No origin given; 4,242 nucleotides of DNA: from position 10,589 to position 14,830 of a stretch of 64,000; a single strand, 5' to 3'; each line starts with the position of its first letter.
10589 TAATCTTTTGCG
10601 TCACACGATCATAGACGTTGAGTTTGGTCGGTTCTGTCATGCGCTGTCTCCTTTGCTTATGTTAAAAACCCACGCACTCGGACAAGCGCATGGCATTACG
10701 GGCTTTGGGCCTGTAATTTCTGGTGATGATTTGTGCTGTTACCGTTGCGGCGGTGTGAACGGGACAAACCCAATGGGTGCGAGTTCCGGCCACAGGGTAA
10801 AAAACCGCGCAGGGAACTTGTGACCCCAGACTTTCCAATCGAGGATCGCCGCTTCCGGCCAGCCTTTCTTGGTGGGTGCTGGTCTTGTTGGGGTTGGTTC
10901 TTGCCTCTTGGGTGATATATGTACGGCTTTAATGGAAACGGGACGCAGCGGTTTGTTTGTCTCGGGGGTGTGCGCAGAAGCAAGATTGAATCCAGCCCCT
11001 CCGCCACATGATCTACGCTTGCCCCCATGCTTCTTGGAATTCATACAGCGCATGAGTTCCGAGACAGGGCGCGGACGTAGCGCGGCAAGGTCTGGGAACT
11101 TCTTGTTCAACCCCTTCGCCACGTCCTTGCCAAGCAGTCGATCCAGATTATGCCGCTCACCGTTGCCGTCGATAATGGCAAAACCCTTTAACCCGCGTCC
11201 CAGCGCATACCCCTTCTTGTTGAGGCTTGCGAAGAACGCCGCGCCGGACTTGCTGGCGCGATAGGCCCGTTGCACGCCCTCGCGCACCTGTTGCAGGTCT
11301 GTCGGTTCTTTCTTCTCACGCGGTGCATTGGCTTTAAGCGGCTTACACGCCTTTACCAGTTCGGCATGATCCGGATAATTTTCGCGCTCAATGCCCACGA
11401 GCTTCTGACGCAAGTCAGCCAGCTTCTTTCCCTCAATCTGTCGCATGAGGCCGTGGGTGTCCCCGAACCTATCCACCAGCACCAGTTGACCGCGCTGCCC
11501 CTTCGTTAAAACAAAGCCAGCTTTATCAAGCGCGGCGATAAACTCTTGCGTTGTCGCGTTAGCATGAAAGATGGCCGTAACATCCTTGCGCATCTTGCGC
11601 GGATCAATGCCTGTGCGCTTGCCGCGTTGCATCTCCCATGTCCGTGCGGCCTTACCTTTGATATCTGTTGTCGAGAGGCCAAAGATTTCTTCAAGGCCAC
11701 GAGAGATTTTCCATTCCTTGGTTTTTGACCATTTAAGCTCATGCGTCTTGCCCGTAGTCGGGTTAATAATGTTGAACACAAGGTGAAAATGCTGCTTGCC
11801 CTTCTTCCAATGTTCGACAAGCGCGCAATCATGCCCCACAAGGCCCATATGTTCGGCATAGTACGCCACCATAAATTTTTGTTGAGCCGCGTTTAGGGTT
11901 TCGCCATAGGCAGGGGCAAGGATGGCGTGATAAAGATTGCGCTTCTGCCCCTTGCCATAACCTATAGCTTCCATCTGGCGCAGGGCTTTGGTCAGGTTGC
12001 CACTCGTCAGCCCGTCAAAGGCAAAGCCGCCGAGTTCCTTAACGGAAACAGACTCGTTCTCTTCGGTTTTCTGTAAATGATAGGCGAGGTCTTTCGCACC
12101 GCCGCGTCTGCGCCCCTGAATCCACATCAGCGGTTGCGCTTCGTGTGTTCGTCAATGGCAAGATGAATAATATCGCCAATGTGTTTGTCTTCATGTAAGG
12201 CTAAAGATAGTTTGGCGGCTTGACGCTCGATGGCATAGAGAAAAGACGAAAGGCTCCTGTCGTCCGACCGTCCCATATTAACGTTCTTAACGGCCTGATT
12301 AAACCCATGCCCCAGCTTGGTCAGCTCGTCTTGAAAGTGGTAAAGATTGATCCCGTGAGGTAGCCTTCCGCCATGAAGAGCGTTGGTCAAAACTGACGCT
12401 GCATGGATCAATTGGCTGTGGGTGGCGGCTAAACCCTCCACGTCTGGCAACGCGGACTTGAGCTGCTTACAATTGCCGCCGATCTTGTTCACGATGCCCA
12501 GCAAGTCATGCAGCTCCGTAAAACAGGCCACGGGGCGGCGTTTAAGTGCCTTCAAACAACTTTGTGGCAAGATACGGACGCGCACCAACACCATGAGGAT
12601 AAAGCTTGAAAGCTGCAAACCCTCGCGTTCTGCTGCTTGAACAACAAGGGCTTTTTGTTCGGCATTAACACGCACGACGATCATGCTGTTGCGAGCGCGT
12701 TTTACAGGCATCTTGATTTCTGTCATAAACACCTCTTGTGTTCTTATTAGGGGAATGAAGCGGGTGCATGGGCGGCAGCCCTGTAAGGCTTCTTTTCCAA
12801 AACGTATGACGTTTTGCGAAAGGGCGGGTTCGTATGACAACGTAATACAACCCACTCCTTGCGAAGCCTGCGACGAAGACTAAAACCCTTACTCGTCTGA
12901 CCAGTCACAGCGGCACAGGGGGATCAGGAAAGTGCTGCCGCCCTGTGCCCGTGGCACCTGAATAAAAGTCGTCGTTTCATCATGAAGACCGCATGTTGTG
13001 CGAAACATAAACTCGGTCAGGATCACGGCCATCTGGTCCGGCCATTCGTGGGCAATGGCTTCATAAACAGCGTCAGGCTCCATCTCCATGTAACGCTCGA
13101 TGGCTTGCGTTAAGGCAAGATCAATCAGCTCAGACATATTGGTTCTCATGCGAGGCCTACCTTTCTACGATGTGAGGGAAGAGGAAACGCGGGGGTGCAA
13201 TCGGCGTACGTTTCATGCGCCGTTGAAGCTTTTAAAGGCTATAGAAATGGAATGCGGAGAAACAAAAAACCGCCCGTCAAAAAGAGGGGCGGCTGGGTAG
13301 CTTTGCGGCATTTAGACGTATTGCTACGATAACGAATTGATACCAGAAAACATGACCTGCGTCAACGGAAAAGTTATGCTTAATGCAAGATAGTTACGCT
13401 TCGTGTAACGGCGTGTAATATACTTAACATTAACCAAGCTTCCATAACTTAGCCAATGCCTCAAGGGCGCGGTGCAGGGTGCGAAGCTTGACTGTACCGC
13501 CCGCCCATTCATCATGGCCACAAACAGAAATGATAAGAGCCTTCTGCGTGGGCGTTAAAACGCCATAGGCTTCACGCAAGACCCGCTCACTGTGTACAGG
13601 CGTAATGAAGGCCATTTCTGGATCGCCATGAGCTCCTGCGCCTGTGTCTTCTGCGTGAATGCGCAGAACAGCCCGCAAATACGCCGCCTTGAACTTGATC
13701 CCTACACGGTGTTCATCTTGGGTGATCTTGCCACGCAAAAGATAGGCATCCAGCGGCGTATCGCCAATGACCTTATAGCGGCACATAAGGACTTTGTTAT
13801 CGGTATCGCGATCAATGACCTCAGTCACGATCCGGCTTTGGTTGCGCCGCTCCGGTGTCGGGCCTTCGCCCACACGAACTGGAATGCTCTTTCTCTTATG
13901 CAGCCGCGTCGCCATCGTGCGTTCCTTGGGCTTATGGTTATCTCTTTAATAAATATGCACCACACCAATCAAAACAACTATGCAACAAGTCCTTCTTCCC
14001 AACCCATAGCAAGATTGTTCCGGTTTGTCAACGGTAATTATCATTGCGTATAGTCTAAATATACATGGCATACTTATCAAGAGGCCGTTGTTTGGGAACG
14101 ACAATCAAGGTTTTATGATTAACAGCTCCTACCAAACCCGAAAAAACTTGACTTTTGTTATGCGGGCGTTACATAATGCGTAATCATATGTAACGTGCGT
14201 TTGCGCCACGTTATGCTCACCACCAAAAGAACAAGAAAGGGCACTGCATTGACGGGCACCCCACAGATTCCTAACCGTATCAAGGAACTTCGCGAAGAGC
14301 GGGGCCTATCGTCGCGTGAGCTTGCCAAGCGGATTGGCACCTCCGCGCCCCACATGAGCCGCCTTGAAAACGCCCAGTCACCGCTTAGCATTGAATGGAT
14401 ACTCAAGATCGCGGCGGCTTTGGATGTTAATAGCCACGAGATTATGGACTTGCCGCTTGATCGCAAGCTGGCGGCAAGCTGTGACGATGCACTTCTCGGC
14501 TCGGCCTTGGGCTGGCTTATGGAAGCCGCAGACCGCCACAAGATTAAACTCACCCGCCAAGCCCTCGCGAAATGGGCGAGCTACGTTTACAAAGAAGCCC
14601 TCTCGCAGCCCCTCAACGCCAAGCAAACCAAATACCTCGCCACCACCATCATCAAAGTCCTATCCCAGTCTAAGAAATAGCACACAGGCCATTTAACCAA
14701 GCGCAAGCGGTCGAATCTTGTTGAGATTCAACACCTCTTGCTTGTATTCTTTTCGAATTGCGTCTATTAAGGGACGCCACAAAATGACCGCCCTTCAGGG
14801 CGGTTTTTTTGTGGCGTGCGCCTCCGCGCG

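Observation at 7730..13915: DGR is physically linked to a mobilization / anti-restriction module (MobP-like relaxase, MobC, ArdC, two XRE regulators)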

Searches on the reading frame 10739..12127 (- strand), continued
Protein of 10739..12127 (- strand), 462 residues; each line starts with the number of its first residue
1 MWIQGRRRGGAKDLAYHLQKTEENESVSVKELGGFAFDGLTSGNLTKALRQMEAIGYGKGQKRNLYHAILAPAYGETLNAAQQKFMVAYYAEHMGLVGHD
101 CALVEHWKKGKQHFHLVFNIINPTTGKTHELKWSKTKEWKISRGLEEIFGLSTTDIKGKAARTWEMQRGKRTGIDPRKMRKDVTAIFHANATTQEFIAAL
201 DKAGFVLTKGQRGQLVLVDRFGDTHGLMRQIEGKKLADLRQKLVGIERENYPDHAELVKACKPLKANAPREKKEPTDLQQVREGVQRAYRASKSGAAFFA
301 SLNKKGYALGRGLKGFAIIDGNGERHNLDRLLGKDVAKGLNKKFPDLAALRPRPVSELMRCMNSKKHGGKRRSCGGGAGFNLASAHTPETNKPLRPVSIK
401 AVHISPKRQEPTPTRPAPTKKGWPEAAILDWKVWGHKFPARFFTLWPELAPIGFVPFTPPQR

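Call 49: get_annotated_region(hit=H22, flank=5000)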
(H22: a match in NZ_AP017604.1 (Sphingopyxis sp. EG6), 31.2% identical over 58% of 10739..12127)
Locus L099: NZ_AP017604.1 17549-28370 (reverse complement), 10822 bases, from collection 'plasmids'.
description: Sphingopyxis sp. EG6 plasmid pSREG01, complete sequence
organism: Sphingopyxis sp. EG6 (NCBI taxid 1874061)
taxonomy: Bacteria; Pseudomonadota; Alphaproteobacteria; Sphingomonadales; Sphingomonadaceae; Sphingopyxis; Sphingopyxis sp. EG6
host: -; source: -; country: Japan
typing (MOB-suite, as given by PLSDB): mobilizable; relaxase MOBP
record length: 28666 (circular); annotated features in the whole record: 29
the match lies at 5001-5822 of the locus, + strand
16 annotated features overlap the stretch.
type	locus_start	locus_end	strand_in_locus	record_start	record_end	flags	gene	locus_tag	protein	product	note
CDS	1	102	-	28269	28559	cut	-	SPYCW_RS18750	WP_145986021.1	hypothetical protein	-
CDS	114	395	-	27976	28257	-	-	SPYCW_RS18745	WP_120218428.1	hypothetical protein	-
CDS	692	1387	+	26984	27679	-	-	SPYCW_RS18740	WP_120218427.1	ParA family protein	-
CDS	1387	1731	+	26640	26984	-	-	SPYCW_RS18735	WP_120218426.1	stability/partitioning determinant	-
CDS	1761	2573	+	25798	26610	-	-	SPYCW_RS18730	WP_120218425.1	hypothetical protein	-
CDS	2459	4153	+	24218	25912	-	-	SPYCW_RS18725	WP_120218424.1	type IV secretory system conjugative DNA transfer family protein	-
CDS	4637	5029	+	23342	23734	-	mobC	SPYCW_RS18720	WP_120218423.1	plasmid mobilization relaxosome protein MobC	-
CDS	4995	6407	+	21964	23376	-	-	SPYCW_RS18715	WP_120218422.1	relaxase/mobilization nuclease domain-containing protein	-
CDS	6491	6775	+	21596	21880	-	-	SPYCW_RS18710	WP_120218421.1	hypothetical protein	-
CDS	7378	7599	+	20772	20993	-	-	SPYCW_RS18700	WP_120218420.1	hypothetical protein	-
CDS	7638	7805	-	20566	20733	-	-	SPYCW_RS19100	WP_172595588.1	hypothetical protein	-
CDS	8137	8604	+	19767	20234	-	-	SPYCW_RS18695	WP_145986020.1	hypothetical protein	-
CDS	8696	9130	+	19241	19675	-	-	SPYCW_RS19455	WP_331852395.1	thermonuclease family protein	-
CDS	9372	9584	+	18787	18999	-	-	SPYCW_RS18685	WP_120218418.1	hypothetical protein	-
CDS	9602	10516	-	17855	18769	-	-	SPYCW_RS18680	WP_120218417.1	XamI family restriction endonuclease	GO:0009307 - DNA restriction-modification system [Evidence IEA]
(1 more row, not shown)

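Call 99: find_related_loci(query=window:10739-12127:-, collection=viral_contigs, flank=10000)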
Query window:10739-12127:- (462 aa) in viral_contigs; peptide patterns used: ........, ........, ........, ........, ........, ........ (x = any residue, [..] = any of these).
4 stretches matched a pattern, but none encodes a relative of the query by tblastn (E <= 1e-3).

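Call 104: search_solved_structures(query=A6, max_evalue=10, show_alignments=3)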
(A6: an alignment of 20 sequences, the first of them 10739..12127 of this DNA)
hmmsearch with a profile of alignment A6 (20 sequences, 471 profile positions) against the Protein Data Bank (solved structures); distinct sequences matched with E-value up to 10: 5.
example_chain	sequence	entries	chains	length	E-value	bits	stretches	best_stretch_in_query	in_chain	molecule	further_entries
7bqq_A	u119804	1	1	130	0.038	16.3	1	265-371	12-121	Gogy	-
7du0_A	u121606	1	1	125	0.64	12.3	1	313-388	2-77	AcrIF14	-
2efv_A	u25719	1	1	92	0.78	12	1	224-275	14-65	Hypothetical protein MJ0366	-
7ecv_I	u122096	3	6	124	0.82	11.9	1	314-388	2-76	AcrIF14 | AcrF14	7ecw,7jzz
23fj_S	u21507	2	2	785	5.2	9.3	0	300-431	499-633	Snf5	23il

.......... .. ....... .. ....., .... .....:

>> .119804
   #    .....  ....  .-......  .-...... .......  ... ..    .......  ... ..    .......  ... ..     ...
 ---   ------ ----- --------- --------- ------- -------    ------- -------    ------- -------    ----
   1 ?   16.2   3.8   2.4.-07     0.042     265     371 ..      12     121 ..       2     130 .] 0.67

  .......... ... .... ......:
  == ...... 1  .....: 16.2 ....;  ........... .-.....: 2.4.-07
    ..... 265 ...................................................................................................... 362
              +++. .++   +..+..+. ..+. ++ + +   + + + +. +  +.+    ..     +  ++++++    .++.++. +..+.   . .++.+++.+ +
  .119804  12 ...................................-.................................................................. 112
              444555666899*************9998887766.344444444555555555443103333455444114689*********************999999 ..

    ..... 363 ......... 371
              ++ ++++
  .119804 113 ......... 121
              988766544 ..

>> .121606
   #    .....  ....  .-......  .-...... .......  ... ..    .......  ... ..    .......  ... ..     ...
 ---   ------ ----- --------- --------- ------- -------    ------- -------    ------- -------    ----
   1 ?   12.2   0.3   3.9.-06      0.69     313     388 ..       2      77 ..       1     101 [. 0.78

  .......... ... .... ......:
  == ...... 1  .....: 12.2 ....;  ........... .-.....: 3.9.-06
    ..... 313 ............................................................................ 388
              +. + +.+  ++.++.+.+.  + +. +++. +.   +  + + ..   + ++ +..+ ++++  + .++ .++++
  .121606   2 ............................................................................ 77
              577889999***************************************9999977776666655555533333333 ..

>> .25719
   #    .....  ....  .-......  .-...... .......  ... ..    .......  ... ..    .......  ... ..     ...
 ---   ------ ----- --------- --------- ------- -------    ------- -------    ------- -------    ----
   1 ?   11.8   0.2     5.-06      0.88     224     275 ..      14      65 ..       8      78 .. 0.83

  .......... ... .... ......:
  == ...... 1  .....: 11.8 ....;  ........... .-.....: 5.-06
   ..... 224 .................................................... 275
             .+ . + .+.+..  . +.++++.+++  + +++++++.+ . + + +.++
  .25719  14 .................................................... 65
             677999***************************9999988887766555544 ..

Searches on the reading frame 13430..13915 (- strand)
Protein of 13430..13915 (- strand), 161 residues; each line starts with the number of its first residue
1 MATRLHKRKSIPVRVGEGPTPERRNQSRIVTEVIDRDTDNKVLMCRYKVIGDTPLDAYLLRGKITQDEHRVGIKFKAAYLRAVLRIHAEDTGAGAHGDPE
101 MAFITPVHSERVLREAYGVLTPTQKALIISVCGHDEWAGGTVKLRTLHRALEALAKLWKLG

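Call 3: search_protein_families(library=pfam, proteins=[window:13430-13915:-], max_evalue=0.01)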
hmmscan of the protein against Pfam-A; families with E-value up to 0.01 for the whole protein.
window:13430-13915:- (161 aa): 0 families

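Call 9: search_protein_families(library=ncbifam, proteins=[window:13430-13915:-], max_evalue=0.01)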
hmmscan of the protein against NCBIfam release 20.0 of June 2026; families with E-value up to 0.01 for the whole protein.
window:13430-13915:- (161 aa): 0 families

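Call 52: search_protein_families(library=phrogs, proteins=[window:13430-13915:-], max_evalue=0.01)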
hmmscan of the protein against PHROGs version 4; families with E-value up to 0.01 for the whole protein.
window:13430-13915:- (161 aa): 1 family
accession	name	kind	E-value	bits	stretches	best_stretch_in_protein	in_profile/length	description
phrog_31762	-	unknown function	3.1e-13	50.9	1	17-159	41-185/187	-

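Call 53: search_protein_families(library=padloc, proteins=[window:13430-13915:-], max_evalue=0.01)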
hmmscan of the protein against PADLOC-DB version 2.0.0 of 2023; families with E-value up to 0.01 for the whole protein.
window:13430-13915:- (161 aa): 0 families

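Call 85: search_solved_structures(query=window:13430-13915:-, max_evalue=10)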
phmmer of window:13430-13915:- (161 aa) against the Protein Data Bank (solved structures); distinct sequences matched with E-value up to 10: 1.
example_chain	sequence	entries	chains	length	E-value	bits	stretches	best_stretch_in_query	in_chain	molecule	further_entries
6yfk_AA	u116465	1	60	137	1.8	11.7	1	67-117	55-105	coat protein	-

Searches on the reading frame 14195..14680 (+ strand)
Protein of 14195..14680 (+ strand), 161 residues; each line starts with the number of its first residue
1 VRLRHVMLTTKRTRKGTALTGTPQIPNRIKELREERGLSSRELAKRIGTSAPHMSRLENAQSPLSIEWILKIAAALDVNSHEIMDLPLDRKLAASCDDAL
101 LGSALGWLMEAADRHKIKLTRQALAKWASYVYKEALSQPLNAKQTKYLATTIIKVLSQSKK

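Call 5: search_protein_families(library=pfam, proteins=[window:14195-14680:+], max_evalue=0.01)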
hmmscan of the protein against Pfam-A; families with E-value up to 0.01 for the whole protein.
window:14195-14680:+ (161 aa): 6 families
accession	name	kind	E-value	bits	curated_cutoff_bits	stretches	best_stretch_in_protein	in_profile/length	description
PF13560.12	HTH_31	-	2.9e-13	50.3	27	1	28-81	5-59/64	Helix-turn-helix domain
PF01381.28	HTH_3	-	3.2e-12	46.7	23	1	29-81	1-53/55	Helix-turn-helix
PF13443.12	HTH_26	-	3.3e-09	37.3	22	1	28-87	1-61/63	Cro/C1-type HTH DNA-binding domain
PF12844.13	HTH_19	-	2.5e-07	31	30.2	1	27-86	2-61/64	Helix-turn-helix domain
PF13744.12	HTH_37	-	7e-06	26.2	27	1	27-78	21-73/80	Helix-turn-helix domain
PF13412.12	HTH_24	-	0.0083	16.1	21.9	0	29-52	9-32/48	Winged helix-turn-helix DNA-binding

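Call 9: search_protein_families(library=ncbifam, proteins=[window:14195-14680:+], max_evalue=0.01)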
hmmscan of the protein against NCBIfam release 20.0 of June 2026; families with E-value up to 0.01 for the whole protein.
window:14195-14680:+ (161 aa): 15 families
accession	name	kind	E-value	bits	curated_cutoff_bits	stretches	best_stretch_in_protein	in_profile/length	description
NF006015.0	PRK08154.1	subfamily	2.4e-10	40.1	204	1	24-126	30-124/314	anaerobic benzoate catabolism transcriptional regulator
NF041951.1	phage_RstR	subfamily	1.2e-07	32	80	1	25-84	3-62/108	RstR family transcriptional repressor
TIGR03070.1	couple_hipB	subfamily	9.1e-07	28.7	71.65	1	24-77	2-55/58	type II toxin-antitoxin system Y4mF family antitoxin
NF007271.0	PRK09726.1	equivalog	2e-06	27.7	79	1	24-79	12-67/88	type II toxin-antitoxin system antitoxin HipB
NF038139.1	Reg_Aceta_RamB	equivalog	2.1e-06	26.6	700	1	27-105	5-82/465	acetate metabolism transcriptional regulator RamB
NF041575.1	antitoxPezA_Strep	equivalog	6.2e-06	26.3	290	1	25-84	2-61/158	type II toxin-antitoxin system antitoxin PezA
NF047948.1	male_kill_WMK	equivalog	1.7e-05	24.5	300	1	24-84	162-222/300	WO male-killing family protein Wmk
NF003162.0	PRK04140.1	equivalog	3.3e-05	23.1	263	1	27-86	129-188/317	transcriptional regulator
TIGR03830.1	CxxCG_CxxCG_HTH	subfamily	0.00023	20.9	61.8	1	25-73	66-116/127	type II TA system antitoxin MqsA family protein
TIGR02607.1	antidote_HigA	equivalog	0.00027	20.7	47.7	1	34-85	17-68/81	HigA family addiction module antitoxin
TIGR00270.2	TIGR00270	equivalog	0.0003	20.6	110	1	27-79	78-130/159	multiprotein bridging factor aMBF1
NF010465.0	PRK13890.1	equivalog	0.00034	20.7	96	1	29-80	10-61/121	conjugal transfer protein TrbA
NF058600.1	TransRegSco1979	equivalog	0.00088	18.4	350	1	27-82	11-67/280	Sco1979 family transcriptional regulator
NF046032.1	TransRegSlrRBacil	equivalog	0.0017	18.5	250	1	29-85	6-63/149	HTH-type transcriptional regulator SlrR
NF038310.1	lysogeny_AimR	equivalog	0.0083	15.2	70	0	29-81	1-53/365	AimR family lysis-lysogeny pheromone receptor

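Call 52: search_protein_families(library=phrogs, proteins=[window:14249-14680:+], max_evalue=0.01)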
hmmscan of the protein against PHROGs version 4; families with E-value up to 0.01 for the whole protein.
window:14249-14680:+ (143 aa): 22 families
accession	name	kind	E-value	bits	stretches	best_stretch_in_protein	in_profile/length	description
phrog_1373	-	transcription regulation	1.1e-12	49.3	1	9-61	66-118/166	transcriptional regulator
phrog_8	-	transcription regulation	1.8e-12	48.4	1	8-107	78-177/346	transcriptional regulator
phrog_4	-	transcription regulation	4.7e-11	43.3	1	7-66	137-192/400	transcriptional repressor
phrog_3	-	transcription regulation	3e-10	41.4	1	4-67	86-147/430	transcriptional repressor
phrog_7241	-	transcription regulation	1.4e-09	39.1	1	10-64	65-119/122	transcriptional regulator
phrog_2439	-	transcription regulation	5.2e-09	36.4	1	7-61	8-62/367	transcriptional regulator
phrog_2967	-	transcription regulation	6.5e-09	36.7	1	8-69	12-73/225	transcriptional regulator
phrog_5823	-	transcription regulation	1.7e-07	31.7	1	5-64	5-65/404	transcriptional regulator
phrog_2339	-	DNA, RNA and nucleotide metabolism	1.9e-07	32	1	8-61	27-81/98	HTH DNA binding protein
phrog_4583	-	transcription regulation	2.2e-06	28.6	1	9-67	13-71/81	transcriptional repressor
phrog_2104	-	unknown function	5.5e-06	27.5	1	8-43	41-76/103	-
phrog_2328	-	transcription regulation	5.6e-06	27.2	1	7-63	16-72/128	transcriptional repressor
phrog_9908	-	DNA, RNA and nucleotide metabolism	3.5e-05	24.1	1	9-64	16-71/282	DNA binding protein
phrog_38027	-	transcription regulation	0.00062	20.8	1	10-66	72-128/143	transcriptional repressor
phrog_34939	-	unknown function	0.0011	19.7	1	9-62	12-66/280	-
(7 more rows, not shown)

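Call 53: search_protein_families(library=padloc, proteins=[window:14249-14680:+], max_evalue=0.01)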
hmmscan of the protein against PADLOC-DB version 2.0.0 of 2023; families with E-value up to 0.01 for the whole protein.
window:14249-14680:+ (143 aa): 20 families
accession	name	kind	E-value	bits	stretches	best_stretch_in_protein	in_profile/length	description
PDLC02926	HTH_VI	-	2.9e-10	38.3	1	9-66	4-61/92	-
PDLC03665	Control_protein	-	1.6e-07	29.5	1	9-67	11-70/77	control protein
PDLC04142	capH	-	2e-07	30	1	7-67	7-67/103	capH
PDLC03947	RmrA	-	3.7e-07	27.3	1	7-60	12-65/383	-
PDLC03664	Control_protein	-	1.7e-06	26.3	1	9-65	16-72/74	control protein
PDLC04775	PDC-M69A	-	2.1e-06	26.2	1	6-105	7-100/113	-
PDLC03954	RmrA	-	1.7e-05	21.9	1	8-63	12-67/380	-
PDLC03951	RmrA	-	2.6e-05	21.4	1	8-66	10-68/400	-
PDLC03949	RmrA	-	4.3e-05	20.5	1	8-61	4-57/363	-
PDLC03946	RmrA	-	0.0002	18.2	1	9-60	5-56/357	-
PDLC03956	RmrA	-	0.0004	17.6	1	4-62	5-65/399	-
PDLC04760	PDC-M64C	-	0.00046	18.5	1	6-61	26-81/93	-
PDLC03952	RmrA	-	0.00047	17.1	1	6-59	22-75/395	-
PDLC03955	RmrA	-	0.00068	17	1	8-61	22-75/371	-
PDLC04758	PDC-M64B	-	0.00076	17.9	1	7-61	31-85/123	-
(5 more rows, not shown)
